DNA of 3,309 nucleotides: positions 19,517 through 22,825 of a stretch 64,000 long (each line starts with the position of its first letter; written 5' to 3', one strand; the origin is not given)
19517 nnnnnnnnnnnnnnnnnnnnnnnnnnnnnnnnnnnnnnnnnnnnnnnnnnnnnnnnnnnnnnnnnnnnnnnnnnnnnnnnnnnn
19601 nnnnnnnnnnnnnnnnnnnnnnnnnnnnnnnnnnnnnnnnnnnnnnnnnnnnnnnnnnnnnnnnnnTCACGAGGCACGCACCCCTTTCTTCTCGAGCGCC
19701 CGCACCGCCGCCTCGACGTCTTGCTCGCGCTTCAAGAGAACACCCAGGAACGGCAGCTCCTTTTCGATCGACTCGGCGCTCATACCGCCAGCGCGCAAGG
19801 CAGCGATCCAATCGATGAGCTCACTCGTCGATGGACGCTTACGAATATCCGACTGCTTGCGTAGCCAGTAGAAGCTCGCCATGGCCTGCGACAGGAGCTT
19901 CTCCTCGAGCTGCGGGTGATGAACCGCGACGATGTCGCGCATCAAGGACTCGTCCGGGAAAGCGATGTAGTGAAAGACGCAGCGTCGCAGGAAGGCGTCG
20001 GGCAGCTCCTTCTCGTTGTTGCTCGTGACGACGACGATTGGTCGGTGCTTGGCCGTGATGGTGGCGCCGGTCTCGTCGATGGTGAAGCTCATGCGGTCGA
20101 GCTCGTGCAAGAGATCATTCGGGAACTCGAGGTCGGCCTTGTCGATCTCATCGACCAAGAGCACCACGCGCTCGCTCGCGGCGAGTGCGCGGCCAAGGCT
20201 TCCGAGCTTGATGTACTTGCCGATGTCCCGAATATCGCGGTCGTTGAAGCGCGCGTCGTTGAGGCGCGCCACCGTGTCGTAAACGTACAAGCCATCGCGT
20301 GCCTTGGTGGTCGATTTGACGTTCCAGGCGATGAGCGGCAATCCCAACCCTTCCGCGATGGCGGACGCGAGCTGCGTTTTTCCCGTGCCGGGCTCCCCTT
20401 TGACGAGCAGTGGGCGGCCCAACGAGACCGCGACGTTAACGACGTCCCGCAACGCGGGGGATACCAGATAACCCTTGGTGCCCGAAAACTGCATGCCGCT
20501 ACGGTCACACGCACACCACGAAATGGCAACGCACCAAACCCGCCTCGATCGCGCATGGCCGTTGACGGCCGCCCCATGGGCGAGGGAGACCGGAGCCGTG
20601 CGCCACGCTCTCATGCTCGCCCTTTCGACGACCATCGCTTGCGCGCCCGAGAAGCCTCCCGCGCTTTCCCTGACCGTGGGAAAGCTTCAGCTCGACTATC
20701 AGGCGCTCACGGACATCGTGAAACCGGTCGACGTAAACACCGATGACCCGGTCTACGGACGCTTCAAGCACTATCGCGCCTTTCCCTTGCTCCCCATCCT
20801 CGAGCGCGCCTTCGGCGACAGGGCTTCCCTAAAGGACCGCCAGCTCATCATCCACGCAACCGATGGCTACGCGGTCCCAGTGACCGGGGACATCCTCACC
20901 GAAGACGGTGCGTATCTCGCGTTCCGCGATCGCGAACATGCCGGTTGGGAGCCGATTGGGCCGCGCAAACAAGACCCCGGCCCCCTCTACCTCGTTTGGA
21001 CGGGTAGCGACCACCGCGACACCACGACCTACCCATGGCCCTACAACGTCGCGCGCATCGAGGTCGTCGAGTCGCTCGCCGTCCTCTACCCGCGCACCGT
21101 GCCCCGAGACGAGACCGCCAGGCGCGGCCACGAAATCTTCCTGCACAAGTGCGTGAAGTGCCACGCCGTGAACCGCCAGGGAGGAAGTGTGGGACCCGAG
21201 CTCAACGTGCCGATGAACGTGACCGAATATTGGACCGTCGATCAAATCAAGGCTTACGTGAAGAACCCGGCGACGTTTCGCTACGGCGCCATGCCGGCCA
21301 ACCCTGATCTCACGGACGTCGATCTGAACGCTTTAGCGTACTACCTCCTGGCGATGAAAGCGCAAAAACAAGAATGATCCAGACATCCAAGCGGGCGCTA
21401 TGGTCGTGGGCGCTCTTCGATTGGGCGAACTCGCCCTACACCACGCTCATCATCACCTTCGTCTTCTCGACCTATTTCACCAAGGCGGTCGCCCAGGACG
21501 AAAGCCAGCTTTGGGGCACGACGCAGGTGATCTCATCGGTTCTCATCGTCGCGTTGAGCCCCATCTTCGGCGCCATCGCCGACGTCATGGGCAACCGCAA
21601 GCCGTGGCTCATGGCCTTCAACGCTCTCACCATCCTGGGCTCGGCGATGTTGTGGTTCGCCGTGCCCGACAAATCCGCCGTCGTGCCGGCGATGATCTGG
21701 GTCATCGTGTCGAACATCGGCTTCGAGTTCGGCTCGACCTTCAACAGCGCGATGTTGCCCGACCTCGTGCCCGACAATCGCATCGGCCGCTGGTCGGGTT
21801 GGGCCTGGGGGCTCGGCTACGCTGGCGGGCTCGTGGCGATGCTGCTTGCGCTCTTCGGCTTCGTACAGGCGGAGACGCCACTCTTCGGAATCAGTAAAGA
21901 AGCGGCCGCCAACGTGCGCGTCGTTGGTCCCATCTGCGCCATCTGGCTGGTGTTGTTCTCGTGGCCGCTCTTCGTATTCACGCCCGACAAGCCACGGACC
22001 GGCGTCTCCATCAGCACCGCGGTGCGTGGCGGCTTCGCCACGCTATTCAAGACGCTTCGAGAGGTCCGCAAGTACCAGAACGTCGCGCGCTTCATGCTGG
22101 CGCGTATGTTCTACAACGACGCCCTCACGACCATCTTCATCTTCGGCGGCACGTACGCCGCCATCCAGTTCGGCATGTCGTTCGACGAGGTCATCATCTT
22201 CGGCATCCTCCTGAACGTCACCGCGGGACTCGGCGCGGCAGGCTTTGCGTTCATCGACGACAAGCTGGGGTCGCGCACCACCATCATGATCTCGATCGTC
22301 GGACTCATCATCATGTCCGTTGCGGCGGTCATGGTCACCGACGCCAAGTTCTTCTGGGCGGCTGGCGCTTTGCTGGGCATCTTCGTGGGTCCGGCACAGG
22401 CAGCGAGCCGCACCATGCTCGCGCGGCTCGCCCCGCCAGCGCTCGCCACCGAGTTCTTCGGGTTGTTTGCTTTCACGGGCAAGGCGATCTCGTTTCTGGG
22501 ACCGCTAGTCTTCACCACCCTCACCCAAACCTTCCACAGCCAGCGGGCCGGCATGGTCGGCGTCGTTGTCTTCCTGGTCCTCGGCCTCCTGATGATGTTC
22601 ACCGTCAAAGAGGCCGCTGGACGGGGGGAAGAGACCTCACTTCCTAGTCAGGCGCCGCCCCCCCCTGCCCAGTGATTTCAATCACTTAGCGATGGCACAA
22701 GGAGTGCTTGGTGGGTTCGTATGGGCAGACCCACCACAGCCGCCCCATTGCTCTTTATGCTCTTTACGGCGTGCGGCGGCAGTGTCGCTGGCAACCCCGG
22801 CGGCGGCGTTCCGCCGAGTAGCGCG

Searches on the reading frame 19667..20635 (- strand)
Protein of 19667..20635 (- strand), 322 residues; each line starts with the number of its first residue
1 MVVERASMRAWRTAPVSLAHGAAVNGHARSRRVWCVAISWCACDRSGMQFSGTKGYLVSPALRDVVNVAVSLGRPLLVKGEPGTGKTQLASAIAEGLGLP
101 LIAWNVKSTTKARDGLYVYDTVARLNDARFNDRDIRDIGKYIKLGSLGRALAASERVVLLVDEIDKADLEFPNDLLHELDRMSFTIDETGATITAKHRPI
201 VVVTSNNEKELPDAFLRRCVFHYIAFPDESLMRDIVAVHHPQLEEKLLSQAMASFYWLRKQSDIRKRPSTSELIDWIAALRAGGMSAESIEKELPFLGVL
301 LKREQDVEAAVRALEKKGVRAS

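Call 53: search_protein_families(library=pfam, proteins=[window:19667-20635:-], max_evalue=0.0001)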
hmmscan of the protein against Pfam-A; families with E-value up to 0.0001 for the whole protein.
window:19667-20635:- (322 aa): 4 families
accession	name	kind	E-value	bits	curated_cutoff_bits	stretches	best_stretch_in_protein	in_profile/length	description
PF00004.35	AAA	-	3.7e-11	44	21.2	1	76-221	1-125/131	ATPase family associated with various cellular activities (AAA)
PF07728.20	AAA_5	-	3.4e-09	37.3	22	1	75-218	1-138/139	AAA domain (dynein-related subfamily)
PF07724.20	AAA_2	-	2.9e-06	27.9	27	1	77-212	7-130/166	AAA domain (Cdc48 subfamily)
PF13401.12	AAA_22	-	4.3e-06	27.5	27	1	75-180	7-105/130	AAA domain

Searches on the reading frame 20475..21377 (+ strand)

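Call 53: search_protein_families(library=pfam, proteins=[window:20475-21377:+], max_evalue=0.0001)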
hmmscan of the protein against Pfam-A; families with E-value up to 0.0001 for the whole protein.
window:20475-21377:+ (300 aa): 2 families
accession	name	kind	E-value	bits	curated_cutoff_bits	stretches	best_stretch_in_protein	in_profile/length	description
PF13442.11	Cytochrome_CBB3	-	1.4e-10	41.7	27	1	214-291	2-68/68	Cytochrome C oxidase, cbb3-type, subunit III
PF00034.26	Cytochrom_C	-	3.3e-08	35.2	21.3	1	216-294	2-89/90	Cytochrome c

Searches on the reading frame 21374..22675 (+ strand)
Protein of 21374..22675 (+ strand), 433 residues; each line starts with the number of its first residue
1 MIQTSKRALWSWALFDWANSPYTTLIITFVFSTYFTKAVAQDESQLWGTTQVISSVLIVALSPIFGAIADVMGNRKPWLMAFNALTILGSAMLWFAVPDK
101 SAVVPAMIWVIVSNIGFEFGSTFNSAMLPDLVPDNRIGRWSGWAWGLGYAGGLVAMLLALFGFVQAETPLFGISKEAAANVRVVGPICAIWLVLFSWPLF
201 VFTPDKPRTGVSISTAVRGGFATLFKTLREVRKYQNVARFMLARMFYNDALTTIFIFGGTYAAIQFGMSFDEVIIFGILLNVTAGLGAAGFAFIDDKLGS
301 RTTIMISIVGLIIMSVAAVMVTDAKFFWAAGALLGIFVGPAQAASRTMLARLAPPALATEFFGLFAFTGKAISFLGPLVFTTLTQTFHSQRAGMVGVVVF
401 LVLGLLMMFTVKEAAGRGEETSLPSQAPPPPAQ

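Call 53: search_protein_families(library=pfam, proteins=[window:21374-22675:+], max_evalue=0.0001)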
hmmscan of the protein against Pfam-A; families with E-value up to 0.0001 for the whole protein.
window:21374-22675:+ (433 aa): 2 families
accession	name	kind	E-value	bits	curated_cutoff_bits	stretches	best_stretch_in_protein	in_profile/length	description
PF11700.14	ATG22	-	8e-49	167.1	24.1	2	141-419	194-480/482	Vacuole effluxer Atg22 like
PF07690.21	MFS_1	-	8.1e-20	71.4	33.4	2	27-322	15-289/347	Major Facilitator Superfamily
